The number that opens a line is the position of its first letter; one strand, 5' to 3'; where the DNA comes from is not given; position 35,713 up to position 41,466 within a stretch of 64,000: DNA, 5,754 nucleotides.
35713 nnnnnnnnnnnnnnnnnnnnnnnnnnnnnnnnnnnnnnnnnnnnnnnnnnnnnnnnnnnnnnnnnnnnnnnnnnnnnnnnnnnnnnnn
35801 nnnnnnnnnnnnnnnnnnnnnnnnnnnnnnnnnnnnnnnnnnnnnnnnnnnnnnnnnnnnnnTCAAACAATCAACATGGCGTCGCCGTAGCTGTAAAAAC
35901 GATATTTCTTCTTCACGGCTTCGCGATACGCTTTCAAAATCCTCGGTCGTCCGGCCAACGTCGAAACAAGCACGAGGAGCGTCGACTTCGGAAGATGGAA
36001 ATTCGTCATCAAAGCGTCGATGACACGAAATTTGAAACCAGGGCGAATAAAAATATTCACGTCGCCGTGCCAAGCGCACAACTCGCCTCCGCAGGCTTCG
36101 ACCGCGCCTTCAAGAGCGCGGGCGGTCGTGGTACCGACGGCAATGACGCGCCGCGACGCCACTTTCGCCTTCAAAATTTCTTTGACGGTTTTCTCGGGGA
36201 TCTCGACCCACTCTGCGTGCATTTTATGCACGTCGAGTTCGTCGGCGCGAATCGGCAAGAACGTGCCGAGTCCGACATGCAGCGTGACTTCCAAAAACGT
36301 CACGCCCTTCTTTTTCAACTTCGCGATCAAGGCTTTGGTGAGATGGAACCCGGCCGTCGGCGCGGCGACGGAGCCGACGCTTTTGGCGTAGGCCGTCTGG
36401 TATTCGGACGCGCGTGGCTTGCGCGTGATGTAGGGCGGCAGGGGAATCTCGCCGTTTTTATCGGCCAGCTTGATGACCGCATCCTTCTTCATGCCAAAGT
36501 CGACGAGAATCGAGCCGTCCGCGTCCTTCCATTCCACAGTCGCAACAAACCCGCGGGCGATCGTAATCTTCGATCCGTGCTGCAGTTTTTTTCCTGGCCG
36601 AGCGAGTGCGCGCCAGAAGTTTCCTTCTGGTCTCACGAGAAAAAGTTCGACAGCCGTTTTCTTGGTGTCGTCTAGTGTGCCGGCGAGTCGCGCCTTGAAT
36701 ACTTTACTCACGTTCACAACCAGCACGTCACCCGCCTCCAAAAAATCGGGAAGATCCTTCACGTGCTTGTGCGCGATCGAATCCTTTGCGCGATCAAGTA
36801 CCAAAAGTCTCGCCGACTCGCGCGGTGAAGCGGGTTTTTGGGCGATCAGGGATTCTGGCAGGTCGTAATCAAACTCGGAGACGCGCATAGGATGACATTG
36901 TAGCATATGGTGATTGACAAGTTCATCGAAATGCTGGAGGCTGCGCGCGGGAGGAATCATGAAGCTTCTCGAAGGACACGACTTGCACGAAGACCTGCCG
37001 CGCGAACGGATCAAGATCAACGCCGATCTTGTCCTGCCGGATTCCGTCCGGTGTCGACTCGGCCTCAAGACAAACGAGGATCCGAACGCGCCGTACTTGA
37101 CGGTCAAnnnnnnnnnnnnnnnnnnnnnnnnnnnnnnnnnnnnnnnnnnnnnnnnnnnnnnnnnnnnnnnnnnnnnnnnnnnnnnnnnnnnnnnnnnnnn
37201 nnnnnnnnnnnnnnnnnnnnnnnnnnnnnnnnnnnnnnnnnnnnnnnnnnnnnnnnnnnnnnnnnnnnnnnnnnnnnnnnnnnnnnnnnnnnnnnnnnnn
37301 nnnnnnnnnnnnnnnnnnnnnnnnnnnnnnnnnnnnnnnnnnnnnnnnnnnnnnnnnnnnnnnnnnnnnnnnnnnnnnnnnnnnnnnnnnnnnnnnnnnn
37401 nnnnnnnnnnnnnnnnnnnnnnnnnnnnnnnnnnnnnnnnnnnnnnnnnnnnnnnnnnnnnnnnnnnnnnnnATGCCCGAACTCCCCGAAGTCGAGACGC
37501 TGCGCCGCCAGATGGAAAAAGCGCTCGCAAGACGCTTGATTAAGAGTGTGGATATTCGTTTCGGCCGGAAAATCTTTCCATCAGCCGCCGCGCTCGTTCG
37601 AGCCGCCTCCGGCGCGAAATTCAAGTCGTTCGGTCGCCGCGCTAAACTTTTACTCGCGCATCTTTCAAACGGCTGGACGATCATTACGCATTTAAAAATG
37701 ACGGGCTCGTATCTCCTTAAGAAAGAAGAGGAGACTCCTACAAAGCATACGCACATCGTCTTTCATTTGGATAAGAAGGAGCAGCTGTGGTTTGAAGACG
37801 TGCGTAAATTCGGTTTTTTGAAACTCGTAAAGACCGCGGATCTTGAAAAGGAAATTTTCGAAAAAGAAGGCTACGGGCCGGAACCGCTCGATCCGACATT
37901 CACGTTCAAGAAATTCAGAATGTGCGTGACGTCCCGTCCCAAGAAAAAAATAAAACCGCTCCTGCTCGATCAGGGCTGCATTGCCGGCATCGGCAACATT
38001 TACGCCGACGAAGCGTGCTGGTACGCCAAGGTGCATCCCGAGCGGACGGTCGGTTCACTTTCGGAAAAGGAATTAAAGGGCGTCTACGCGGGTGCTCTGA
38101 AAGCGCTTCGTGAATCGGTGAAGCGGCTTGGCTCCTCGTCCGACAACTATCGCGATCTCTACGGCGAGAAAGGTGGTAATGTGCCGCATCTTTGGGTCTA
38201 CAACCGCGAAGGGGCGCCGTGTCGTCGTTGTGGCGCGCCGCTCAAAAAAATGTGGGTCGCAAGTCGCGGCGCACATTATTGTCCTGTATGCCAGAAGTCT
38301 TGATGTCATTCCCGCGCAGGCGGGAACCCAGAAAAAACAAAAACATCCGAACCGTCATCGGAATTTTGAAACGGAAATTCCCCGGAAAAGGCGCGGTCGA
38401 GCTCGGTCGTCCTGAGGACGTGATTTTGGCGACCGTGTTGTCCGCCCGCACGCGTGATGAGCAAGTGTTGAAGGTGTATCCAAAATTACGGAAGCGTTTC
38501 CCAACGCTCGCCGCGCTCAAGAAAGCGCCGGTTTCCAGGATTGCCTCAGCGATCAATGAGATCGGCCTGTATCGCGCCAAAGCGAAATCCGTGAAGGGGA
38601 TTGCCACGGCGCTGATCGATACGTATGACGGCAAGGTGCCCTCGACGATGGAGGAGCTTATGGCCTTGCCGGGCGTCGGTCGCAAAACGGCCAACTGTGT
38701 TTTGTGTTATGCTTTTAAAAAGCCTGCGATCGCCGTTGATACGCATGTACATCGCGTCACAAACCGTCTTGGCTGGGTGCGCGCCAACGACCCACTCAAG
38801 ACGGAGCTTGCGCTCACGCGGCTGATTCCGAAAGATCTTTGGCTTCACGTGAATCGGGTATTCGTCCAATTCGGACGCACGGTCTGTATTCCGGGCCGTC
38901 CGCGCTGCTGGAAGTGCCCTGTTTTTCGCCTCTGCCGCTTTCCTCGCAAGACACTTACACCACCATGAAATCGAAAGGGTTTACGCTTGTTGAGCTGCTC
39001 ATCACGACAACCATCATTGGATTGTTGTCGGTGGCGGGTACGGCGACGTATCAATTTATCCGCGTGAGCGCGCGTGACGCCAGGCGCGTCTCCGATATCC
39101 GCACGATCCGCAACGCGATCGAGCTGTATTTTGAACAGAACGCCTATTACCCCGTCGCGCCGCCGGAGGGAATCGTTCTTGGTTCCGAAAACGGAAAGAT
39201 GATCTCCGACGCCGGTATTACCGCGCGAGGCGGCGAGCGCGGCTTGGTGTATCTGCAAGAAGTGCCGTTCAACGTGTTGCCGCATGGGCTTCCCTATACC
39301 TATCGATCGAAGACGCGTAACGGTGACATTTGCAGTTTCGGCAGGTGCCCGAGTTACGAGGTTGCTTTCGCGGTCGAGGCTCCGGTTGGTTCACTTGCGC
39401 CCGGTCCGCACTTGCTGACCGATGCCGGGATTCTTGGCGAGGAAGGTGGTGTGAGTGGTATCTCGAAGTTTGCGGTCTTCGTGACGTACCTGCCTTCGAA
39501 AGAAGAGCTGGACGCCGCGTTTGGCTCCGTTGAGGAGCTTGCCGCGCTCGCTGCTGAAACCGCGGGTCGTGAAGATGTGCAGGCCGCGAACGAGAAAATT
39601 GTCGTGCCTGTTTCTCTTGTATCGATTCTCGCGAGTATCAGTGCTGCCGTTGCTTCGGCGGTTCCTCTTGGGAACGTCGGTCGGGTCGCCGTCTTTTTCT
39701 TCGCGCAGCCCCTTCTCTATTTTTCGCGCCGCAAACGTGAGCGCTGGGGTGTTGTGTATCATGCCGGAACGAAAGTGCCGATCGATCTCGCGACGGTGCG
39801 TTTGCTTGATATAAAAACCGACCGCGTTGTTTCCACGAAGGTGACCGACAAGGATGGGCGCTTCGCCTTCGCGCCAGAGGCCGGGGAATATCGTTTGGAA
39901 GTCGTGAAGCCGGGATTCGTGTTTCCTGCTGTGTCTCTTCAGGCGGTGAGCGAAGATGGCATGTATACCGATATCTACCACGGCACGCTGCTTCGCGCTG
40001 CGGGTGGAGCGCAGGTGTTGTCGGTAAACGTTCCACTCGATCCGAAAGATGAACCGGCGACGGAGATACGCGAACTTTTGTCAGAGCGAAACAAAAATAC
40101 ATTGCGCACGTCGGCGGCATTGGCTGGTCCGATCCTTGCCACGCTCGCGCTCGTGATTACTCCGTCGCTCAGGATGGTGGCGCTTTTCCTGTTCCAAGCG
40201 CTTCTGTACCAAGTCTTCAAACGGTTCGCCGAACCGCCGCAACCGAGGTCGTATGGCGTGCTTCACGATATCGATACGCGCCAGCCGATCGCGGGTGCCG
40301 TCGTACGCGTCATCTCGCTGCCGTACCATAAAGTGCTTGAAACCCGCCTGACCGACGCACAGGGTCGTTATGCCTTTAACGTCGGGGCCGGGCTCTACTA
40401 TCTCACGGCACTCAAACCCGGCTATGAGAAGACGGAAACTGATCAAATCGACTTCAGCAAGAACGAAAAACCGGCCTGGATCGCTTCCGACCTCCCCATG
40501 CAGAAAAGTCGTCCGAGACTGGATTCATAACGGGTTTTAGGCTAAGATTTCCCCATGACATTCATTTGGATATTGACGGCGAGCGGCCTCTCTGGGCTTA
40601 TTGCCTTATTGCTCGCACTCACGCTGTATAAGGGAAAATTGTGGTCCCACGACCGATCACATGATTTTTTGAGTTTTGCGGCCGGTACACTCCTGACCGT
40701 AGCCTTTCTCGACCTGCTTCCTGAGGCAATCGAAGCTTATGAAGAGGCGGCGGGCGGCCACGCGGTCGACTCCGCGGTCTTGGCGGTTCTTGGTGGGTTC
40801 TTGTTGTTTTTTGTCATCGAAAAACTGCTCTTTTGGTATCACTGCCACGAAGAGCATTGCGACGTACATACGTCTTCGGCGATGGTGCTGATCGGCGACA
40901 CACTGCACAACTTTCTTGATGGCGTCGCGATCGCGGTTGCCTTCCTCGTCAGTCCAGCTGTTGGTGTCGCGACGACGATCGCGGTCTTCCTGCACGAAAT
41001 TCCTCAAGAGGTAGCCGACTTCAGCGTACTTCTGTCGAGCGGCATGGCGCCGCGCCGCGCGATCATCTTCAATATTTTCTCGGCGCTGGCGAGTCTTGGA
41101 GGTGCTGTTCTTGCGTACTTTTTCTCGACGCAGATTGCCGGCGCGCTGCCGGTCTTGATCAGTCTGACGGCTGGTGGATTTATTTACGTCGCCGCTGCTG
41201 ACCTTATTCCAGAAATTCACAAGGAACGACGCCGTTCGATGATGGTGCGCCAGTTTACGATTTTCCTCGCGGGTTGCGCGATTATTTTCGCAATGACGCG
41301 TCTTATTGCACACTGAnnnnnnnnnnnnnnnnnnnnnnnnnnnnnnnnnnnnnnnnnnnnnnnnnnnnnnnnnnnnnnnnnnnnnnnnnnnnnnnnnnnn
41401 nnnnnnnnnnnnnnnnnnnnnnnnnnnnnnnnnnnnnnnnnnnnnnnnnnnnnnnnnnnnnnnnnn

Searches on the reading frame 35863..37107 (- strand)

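Call 20: search_protein_families(library=pfam, proteins=[window:35863-37107:-], max_evalue=0.01)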
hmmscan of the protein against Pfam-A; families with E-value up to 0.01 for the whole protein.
window:35863-37107:- (414 aa): 1 family
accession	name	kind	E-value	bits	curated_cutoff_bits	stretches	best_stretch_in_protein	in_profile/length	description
PF02547.20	Queuosine_synth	-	5.5e-124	413.9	25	1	76-413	1-322/322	Queuosine biosynthesis protein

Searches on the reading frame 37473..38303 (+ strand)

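Call 20: search_protein_families(library=pfam, proteins=[window:37473-38303:+], max_evalue=0.01)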
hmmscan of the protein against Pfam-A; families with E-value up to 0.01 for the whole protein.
window:37473-38303:+ (276 aa): 3 families
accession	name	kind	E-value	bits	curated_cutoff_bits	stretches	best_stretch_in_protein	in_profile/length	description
PF01149.29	Fapy_DNA_glyco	-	4.9e-32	111.5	25.5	1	1-115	1-116/117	Formamidopyrimidine-DNA glycosylase N-terminal domain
PF06831.19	H2TH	-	1.1e-22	80.2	34.7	1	135-223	2-89/93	Formamidopyrimidine-DNA glycosylase H2TH domain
PF06827.20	zf-FPG_IleRS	-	2.9e-07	30.6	21.3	1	249-275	3-29/30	Zinc finger found in FPG and IleRS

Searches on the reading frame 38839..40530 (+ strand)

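Call 21: search_protein_families(library=pfam, proteins=[window:38839-40530:+], max_evalue=0.01)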
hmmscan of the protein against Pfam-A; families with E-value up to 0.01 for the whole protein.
window:38839-40530:+ (563 aa): 7 families
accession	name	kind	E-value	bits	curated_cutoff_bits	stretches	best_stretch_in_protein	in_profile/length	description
PF13620.12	CarboxypepD_reg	-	2e-18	66.9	32.3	2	475-542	6-72/82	Carboxypeptidase regulatory-like domain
PF17210.9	SdrD_B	-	5.7e-09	36.6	29.7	2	313-361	22-70/112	SdrD B-like domain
PF13715.12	CarbopepD_reg_2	-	5.6e-08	33.2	32.2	0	304-359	3-54/88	CarboxypepD_reg-like domain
PF11974.14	bMG3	-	9.3e-08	32.4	34.9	1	476-524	20-74/103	Bacterial alpha-2-macroglobulin MG3 domain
PF07963.17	N_methyl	-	4.6e-06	26.4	21.2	1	43-66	2-25/27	Prokaryotic N-terminal methylation motif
PF08400.16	phage_tail_N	-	0.0014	19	26.6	0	503-546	41-84/134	Prophage tail fibre N-terminal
PF09430.16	EMC7_beta-sandw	-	0.0084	16.7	26.6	0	333-369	22-59/122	ER membrane protein complex subunit 7, beta-sandwich domain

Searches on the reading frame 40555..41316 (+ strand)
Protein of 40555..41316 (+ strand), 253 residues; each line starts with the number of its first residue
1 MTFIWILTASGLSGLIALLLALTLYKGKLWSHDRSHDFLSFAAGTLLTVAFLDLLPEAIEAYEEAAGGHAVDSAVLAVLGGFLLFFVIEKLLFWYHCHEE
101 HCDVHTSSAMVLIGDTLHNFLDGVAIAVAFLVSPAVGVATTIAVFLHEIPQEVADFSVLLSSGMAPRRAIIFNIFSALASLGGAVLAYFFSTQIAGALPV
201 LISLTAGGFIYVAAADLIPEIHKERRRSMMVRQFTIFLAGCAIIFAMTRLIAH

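Call 21: search_protein_families(library=pfam, proteins=[window:40555-41316:+], max_evalue=0.01)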
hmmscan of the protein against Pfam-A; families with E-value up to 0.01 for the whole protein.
window:40555-41316:+ (253 aa): 1 family
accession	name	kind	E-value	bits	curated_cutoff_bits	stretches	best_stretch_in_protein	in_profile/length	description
PF02535.28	Zip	-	5.6e-45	154.4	35.1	2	99-247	169-322/323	ZIP Zinc transporter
